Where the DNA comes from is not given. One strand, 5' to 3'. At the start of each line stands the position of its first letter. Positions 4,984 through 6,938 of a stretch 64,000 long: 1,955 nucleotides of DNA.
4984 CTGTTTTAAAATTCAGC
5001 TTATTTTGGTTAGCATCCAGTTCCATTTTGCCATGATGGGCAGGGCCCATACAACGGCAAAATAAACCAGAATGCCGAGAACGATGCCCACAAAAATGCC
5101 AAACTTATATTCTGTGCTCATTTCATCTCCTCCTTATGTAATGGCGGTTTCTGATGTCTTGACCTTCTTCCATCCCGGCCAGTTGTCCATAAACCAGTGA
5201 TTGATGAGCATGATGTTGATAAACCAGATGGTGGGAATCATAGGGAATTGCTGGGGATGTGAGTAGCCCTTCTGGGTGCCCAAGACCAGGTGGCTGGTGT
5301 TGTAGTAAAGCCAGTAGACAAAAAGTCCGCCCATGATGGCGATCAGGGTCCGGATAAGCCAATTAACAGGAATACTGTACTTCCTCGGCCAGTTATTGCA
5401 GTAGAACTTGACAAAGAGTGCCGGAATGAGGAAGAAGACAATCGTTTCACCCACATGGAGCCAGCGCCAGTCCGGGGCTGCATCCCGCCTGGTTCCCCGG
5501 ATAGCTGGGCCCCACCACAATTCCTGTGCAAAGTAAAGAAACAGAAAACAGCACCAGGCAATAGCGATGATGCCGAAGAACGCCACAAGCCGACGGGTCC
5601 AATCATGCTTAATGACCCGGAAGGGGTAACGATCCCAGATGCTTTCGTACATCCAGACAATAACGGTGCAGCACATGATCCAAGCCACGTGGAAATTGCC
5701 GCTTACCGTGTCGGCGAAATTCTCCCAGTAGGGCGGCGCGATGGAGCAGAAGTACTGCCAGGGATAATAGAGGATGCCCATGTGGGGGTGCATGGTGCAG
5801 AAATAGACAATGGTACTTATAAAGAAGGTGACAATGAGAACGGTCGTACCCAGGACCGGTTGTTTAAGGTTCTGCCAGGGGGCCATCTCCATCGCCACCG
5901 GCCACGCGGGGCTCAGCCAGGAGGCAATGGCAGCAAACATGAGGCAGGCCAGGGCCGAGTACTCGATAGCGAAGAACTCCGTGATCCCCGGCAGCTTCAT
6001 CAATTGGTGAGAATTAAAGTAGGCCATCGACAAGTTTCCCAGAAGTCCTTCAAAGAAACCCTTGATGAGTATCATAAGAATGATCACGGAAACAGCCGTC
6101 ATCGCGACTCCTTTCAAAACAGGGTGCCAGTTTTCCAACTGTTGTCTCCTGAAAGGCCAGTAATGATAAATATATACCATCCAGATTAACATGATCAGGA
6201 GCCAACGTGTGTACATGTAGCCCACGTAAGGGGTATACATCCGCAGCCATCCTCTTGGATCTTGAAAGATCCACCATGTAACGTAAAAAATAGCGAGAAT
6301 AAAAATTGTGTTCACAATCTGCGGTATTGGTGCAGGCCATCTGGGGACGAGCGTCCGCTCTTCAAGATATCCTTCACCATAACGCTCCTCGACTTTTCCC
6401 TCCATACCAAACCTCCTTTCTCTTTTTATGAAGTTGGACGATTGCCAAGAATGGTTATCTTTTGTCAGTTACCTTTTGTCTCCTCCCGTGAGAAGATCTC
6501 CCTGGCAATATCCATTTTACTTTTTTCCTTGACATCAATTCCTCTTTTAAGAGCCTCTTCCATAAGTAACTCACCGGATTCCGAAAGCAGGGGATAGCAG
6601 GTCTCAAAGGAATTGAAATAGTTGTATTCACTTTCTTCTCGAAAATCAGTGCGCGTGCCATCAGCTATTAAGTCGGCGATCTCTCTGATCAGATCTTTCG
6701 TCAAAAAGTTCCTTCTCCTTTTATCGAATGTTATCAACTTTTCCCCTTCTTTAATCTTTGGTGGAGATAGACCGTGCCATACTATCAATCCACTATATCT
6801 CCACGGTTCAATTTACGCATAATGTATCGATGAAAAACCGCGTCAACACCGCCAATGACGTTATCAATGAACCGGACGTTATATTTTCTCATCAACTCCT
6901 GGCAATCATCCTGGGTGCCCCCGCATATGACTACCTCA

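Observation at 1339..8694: Same-strand envelope gene string downstream of a sigma-54 activator gene, combining two exported Sec proteins with unrecognised membrane components: candidate uncharacterised periplasmic redox/detoxification module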

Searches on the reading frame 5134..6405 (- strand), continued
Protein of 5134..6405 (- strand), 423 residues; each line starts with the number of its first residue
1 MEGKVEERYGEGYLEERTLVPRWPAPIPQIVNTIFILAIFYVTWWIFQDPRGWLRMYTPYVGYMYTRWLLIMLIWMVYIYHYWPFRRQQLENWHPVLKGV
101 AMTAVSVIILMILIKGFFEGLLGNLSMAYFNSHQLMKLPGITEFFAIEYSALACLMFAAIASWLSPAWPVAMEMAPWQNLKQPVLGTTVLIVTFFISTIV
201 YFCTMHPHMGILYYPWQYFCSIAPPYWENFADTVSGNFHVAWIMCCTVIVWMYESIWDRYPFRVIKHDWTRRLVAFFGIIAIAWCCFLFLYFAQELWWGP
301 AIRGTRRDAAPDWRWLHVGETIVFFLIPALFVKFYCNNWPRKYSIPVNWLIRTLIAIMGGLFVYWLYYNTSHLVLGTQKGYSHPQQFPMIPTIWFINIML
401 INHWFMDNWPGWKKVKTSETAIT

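Call 56: search_protein_families(library=pfam, max_evalue=0.00001, proteins=[L150:3590-4747:+, L116:3536-5236:-, L101:8525-9478:+, L130:4646-5821:+, L099:946-2574:+, L155:8867-10198:+, L128:9603-10421:+, L148:2927-3346:-])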
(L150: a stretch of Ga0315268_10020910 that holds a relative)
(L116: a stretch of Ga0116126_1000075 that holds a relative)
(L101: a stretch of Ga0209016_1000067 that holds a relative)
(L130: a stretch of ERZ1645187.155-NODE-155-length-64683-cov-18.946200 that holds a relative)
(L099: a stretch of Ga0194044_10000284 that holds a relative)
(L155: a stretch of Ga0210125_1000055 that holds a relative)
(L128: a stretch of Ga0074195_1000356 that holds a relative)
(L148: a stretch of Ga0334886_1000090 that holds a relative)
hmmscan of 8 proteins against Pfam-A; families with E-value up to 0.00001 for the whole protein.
L150:3590-4747:+ (385 aa): 5 families
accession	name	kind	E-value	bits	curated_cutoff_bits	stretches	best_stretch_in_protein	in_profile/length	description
PF00441.29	Acyl-CoA_dh_1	-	4.2e-49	167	22.4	1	229-384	1-148/150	Acyl-CoA dehydrogenase, C-terminal domain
PF02771.21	Acyl-CoA_dh_N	-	1.1e-35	122.9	22.9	1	6-117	1-113/113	Acyl-CoA dehydrogenase, N-terminal domain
PF08028.16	Acyl-CoA_dh_2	-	2.8e-27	96.1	22.7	1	244-374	1-133/134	Acyl-CoA dehydrogenase, C-terminal domain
PF02770.24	Acyl-CoA_dh_M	-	1.2e-25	90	33.3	1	121-217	1-97/97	Acyl-CoA dehydrogenase, middle domain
PF22924.1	ACOX_C_alpha1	-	7e-09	36.1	27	1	238-383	3-166/169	Acyl-CoA oxidase, C-alpha1 domain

L116:3536-5236:- (566 aa): 1 family
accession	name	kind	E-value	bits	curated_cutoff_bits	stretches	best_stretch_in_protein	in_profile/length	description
PF01642.28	MM_CoA_mutase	-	2.8e-209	696.4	22.1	1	41-558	2-512/512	Methylmalonyl-CoA mutase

L101:8525-9478:+ (317 aa): 1 family
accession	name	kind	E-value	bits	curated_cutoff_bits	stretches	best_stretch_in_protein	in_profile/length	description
PF01144.29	CoA_trans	-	3.8e-17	62.9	23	1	8-242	3-215/217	Coenzyme A transferase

L130:4646-5821:+ (391 aa): 2 families
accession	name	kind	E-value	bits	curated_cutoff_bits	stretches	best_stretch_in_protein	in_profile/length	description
PF00108.29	Thiolase_N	-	2e-96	322.8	26.4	1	5-262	2-260/260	Thiolase, N-terminal domain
PF02803.24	Thiolase_C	-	4e-42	143.2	27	1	270-391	2-123/123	Thiolase, C-terminal domain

L099:946-2574:+ (542 aa): 2 families
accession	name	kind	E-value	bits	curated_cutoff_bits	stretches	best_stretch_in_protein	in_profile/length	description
PF00501.34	AMP-binding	-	5.9e-62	210.1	29.9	1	31-400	2-384/384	AMP-binding enzyme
PF13193.12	AMP-binding_C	-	9.7e-25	87.7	24.5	1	450-528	1-76/76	AMP-binding enzyme C-terminal domain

L155:8867-10198:+ (443 aa): 1 family
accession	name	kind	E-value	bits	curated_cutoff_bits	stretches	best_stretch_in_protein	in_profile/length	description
PF02515.22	CoA_transf_3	-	2e-87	294.1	23.3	1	33-419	2-366/366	CoA-transferase family III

L128:9603-10421:+ (272 aa): 1 family
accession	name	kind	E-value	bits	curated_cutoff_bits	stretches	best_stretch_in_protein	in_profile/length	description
PF01144.29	CoA_trans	-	1.9e-24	86.7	23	1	19-229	7-216/217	Coenzyme A transferase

L148:2927-3346:- (139 aa): 1 family
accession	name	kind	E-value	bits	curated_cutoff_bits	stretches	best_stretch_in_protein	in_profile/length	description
PF02310.24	B12-binding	-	4.2e-25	88.4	32.1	1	8-97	2-91/121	B12 binding domain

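Call 58: find_homologous_proteins(query=A5, max_evalue=1e-10)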
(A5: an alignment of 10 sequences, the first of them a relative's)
Query A5 (10 sequences) (409 aa, profile of the alignment): 6 proteins with E <= 1e-10 among 8000 candidates.
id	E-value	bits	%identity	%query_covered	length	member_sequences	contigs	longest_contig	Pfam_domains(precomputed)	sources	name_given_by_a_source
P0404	4.2e-170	584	40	99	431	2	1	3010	-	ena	-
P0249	3.2e-159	548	100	100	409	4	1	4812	-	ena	-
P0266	6.0e-157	541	27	91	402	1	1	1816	-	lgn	-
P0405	1.9e-152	526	42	98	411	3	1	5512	-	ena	-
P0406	7.8e-132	458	32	98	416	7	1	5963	-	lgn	-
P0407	6.4e-129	449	30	99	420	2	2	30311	-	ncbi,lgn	-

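Call 59: find_encoding_contigs(protein=P0407, flank=8000, max_places=2)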
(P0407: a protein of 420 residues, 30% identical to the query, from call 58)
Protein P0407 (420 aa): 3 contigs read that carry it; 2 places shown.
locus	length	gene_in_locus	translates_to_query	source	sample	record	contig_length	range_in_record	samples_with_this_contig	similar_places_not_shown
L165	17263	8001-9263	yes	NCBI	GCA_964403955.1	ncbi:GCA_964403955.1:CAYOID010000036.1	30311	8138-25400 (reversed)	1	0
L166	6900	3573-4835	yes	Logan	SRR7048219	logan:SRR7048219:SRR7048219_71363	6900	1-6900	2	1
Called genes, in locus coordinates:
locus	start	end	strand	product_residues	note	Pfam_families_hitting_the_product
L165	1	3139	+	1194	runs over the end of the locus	PF02463:SMC_N (faint), PF04310:MukB, PF13555:AAA_29, PF16330:MukB_hinge (weak), PF13558:SbcC_Walker_B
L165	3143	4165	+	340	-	-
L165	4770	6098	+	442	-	PF00989:PAS, PF08448:PAS_4 (weak), PF13426:PAS_9, PF00158:Sigma54_activat, PF14532:Sigma54_activ_2, PF07728:AAA_5, PF25601:AAA_lid_14, PF02954:HTH_8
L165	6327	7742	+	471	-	PF00753:Lactamase_B (faint), PF12706:Lactamase_B_2 (faint)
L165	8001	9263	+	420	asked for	-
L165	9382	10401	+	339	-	-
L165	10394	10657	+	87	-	-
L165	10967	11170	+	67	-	-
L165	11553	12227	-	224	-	-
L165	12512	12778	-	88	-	PF13237:Fer4_10 (weak), PF12838:Fer4_7 (faint), PF14697:Fer4_21 (weak), PF12797:Fer4_2 (weak), PF12837:Fer4_6 (weak), PF00037:Fer4 (weak), PF13370:Fer4_13, PF13459:Fer4_15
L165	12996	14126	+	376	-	PF01368:DHH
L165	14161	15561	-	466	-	PF03522:SLC12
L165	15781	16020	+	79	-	PF10771:DUF2582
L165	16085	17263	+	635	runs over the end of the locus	PF02922:CBM_48, PF00128:Alpha-amylase (weak), PF02806:Alpha-amylase_C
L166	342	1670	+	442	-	PF00989:PAS, PF08448:PAS_4 (weak), PF13426:PAS_9, PF00158:Sigma54_activat, PF14532:Sigma54_activ_2, PF07728:AAA_5, PF25601:AAA_lid_14, PF02954:HTH_8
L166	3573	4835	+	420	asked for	-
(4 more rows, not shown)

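Call 60: find_encoding_contigs(protein=P0406, flank=8000, max_places=1)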
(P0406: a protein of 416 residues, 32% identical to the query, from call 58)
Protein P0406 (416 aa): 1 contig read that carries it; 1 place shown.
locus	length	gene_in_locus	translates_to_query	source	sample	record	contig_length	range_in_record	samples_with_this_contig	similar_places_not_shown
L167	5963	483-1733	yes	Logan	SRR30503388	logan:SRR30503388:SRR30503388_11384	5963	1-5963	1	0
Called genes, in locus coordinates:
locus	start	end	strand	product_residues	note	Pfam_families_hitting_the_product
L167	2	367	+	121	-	?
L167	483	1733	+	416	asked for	-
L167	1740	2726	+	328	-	-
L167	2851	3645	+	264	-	PF00106:adh_short, PF08659:KR, PF13561:adh_short_C2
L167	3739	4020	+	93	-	-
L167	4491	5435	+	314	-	PF04055:Radical_SAM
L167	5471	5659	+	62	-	PF12797:Fer4_2 (weak), PF12838:Fer4_7 (weak), PF00037:Fer4, PF12837:Fer4_6, PF13237:Fer4_10, PF14697:Fer4_21, PF12838:Fer4_7, PF13187:Fer4_9, +7 more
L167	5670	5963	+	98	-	?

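Call 61: find_encoding_contigs(protein=P0405, flank=8000, max_places=1)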
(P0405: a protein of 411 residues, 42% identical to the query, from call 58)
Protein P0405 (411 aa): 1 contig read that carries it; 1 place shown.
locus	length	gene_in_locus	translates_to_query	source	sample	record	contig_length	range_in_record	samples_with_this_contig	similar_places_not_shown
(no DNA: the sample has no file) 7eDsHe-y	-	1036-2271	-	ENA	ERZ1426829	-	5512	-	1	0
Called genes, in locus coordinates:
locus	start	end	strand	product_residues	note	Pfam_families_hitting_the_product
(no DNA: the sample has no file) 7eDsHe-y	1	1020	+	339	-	?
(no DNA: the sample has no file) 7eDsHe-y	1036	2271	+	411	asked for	-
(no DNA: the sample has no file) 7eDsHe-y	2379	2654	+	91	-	-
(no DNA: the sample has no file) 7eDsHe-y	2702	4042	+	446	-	PF02447:GntP_permease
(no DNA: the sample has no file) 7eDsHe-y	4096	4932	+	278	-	PF00753:Lactamase_B, PF23023:Anti-Pycsar_Apyc1 (weak), PF12706:Lactamase_B_2 (weak)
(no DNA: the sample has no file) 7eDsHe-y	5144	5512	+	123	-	?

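Call 68: search_dna_similar(query=window:5134-6405:-, collection=plasmids, mode=protein, max_evalue=0.00001, max_rows=20)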
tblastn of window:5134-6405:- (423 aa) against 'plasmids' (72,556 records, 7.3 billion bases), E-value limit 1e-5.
No match.

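Call 81: search_protein_families(library=pfam, alignment_id=A3, max_evalue=5)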
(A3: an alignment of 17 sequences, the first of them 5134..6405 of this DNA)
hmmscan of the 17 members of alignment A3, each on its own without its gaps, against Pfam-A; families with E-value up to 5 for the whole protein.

A. member 1, window:5134-6405:- (423 aa): 1 family
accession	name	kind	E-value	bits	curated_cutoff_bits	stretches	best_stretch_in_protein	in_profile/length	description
PF09843.14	DUF2070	-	0.86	8.3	30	0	69-257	17-179/561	Predicted membrane protein (DUF2070)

B. families by the number of members that match (of 17 scanned): 8 families
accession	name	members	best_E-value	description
PF13131.11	DUF3951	1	0.011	Protein of unknown function (DUF3951)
PF14012.11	DUF4229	1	0.056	Protein of unknown function (DUF4229)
PF19297.4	QcrA_N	1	0.059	QcrA subunit N-terminal region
PF24352.1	DUF7512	1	0.18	Family of unknown function (DUF7512)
PF06024.17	Orf78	1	0.4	Orf78 (ac78)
PF18204.6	PGF-CTERM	1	0.69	PGF-CTERM motif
PF09843.14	DUF2070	1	0.86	Predicted membrane protein (DUF2070)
PF19885.4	DUF6358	1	1.2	Family of unknown function (DUF6358)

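Call 82: search_protein_families(library=ncbifam, alignment_id=A3, max_evalue=5)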
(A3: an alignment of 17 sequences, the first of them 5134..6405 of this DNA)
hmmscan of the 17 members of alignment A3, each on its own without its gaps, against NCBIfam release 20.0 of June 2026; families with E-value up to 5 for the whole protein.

A. member 1, window:5134-6405:- (423 aa): 1 family
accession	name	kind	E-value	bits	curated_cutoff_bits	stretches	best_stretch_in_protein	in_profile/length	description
NF045752.1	MPN396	equivalog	1.7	6.3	1100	1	29-164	790-931/969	MPN396 family protein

B. families by the number of members that match (of 17 scanned): 8 families
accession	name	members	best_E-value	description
TIGR00801.1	ncs2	1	0.0078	NCS2 family nucleobase:cation symporter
NF047706.1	LIC12611_phage_tail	1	0.14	LIC12611 family phage tail protein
NF009637.0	PRK13159.1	1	0.2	cytochrome c maturation protein CcmE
TIGR03434.1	ADOP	1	0.31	ADOP family duplicated permease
NF047991.1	RP671aFamTckup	1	1.4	RP671a family tick cell line-upregulated protein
NF041479.2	spor_membprot_YtrI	1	1.5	sporulation membrane protein YtrI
NF045752.1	MPN396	1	1.7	MPN396 family protein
NF045750.1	MPN338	1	2.4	MPN338 family protein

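Call 88: search_protein_families(library=pfam, max_evalue=1, proteins=[L167:3739-4020:+, L165:10394-10657:+, L001:7477-7914:+, L167:1740-2726:+, L165:9382-10401:+, L001:6596-7480:+, L165:6327-7742:+, L165:10967-11170:+, L001:10785-11402:+])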
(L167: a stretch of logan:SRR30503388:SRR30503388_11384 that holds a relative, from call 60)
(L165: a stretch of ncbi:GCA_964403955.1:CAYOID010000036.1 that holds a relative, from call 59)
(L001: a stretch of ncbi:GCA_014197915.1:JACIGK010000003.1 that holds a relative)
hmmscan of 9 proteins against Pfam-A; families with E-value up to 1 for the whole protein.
L167:3739-4020:+ (93 aa): 0 families

L165:10394-10657:+ (87 aa): 1 family
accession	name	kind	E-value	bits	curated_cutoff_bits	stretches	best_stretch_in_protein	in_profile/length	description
PF09182.16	PuR_N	-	0.15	12.5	24.6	1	36-66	23-54/70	Bacterial purine repressor, N-terminal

L001:7477-7914:+ (145 aa): 1 family
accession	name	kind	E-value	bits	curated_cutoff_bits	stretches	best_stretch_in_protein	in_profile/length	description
PF20058.4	DUF6457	-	0.062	13.6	27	1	81-122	5-43/80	Domain of unknown function (DUF6457)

L167:1740-2726:+ (328 aa): 0 families

L165:9382-10401:+ (339 aa): 0 families

L001:6596-7480:+ (294 aa): 1 family
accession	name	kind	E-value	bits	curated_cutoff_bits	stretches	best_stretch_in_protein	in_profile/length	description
PF10986.14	ZrgA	-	0.36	11.2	27.4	1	246-284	58-99/161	ZrgA family zinc uptake protein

L165:6327-7742:+ (471 aa): 4 families
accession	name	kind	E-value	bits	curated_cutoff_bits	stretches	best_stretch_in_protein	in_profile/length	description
PF00753.33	Lactamase_B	-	1.1e-05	25.9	22.7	1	216-282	16-79/196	Metallo-beta-lactamase superfamily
PF12706.13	Lactamase_B_2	-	1.2e-05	25.4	27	1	216-278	1-63/200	Beta-lactamase superfamily domain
PF10518.14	TAT_signal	-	0.0001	22.5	22.7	1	116-134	2-20/21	TAT (twin-arginine translocation) pathway signal sequence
PF02579.22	Nitro_FeMo-Co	-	0.1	13.3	26.3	1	44-96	41-93/94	Dinitrogenase iron-molybdenum cofactor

L165:10967-11170:+ (67 aa): 3 families
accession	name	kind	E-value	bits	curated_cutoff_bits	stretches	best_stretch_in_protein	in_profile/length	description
PF06397.17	Desulfoferrod_N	-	0.0013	18.8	23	1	23-66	2-35/36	Desulfoferrodoxin, N-terminal domain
PF21344.3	Zn_ribbon_LysW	-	0.014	15.5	27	1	22-42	16-36/46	Alpha-aminoadipate carrier protein LysW-like, globular domain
PF15873.10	DUF4730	-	0.098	13.4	27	1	16-45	21-48/55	Domain of unknown function (DUF4730)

L001:10785-11402:+ (205 aa): 1 family
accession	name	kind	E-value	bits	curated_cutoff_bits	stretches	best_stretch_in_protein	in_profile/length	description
PF04069.17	OpuAC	-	0.06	13.4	21.2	1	102-162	194-256/257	Substrate binding domain of ABC-type glycine betaine transport system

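Call 91: find_encoding_contigs(protein=P0249, flank=8000, max_places=2)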
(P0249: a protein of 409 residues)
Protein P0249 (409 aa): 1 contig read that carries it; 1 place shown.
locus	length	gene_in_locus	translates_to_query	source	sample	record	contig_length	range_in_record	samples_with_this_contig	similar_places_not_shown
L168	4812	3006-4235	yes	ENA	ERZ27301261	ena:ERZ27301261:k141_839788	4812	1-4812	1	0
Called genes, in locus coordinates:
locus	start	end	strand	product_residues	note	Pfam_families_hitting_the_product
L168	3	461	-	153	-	?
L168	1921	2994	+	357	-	PF00753:Lactamase_B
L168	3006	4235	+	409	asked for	-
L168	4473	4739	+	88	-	-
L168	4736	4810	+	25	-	?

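Call 92: find_encoding_contigs(protein=P0404, flank=8000, max_places=2)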
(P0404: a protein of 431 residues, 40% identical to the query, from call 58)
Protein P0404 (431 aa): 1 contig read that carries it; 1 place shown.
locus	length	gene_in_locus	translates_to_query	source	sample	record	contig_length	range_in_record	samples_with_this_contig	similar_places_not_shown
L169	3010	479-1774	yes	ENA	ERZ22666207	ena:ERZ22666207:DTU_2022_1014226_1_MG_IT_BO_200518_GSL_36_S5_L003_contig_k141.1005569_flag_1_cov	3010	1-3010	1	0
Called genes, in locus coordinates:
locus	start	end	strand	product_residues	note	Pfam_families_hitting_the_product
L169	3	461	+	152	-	?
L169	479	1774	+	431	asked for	-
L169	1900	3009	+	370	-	?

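Call 96: search_protein_families(library=padloc, max_evalue=0.001, proteins=[window:5134-6405:-])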
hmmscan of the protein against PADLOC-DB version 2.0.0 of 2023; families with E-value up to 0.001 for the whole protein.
window:5134-6405:- (423 aa): 0 families

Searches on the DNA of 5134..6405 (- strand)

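Call 79: search_rna_families(sources=[L001, L003, L022, L045, L052, L081], threshold=gathering)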
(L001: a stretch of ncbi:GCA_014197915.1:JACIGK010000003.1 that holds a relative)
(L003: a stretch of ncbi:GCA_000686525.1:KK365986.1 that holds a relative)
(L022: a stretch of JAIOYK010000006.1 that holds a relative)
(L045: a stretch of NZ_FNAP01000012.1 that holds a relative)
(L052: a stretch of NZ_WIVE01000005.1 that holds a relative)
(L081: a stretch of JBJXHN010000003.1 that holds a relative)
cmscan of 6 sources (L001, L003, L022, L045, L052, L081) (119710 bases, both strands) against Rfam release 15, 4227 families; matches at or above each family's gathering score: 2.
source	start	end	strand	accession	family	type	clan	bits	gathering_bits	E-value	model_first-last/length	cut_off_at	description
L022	13126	13288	-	RF00050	FMN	Cis-reg; riboswitch;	-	87.9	66.2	2.1e-18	1-138/138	no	FMN riboswitch aptamer (RFN element)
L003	14845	14917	-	RF00005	tRNA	Gene; tRNA;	CL00001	72.5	29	1.2e-13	1-71/71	no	tRNA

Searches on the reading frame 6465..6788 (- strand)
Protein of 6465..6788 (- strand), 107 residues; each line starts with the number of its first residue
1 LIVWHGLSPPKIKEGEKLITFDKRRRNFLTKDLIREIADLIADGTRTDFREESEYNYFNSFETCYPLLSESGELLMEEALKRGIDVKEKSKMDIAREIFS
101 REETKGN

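Call 5: search_protein_families(library=pfam, max_evalue=0.01, proteins=[window:6465-6788:-])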
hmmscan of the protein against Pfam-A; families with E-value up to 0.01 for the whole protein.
window:6465-6788:- (107 aa): 0 families

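Call 6: search_protein_families(library=ncbifam, max_evalue=0.01, proteins=[window:6465-6788:-])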
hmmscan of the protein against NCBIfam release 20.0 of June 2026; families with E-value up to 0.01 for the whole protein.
window:6465-6788:- (107 aa): 0 families

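Call 44: search_solved_structures(query=window:6465-6788:-, max_evalue=10)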
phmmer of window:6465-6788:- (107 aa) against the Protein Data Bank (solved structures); distinct sequences matched with E-value up to 10: 2.
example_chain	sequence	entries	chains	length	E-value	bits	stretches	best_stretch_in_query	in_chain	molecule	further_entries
6ywe_j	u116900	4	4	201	0.71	13.2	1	8-61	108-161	L51_S25_CI-B8 domain-containing protein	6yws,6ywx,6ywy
5fg0_A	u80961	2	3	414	0.77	13.1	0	20-65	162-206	E3 ubiquitin-protein ligase listerin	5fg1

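Call 96: search_protein_families(library=padloc, max_evalue=0.001, proteins=[window:6465-6788:-])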
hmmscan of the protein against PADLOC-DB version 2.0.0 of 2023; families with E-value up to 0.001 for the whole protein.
window:6465-6788:- (107 aa): 0 families
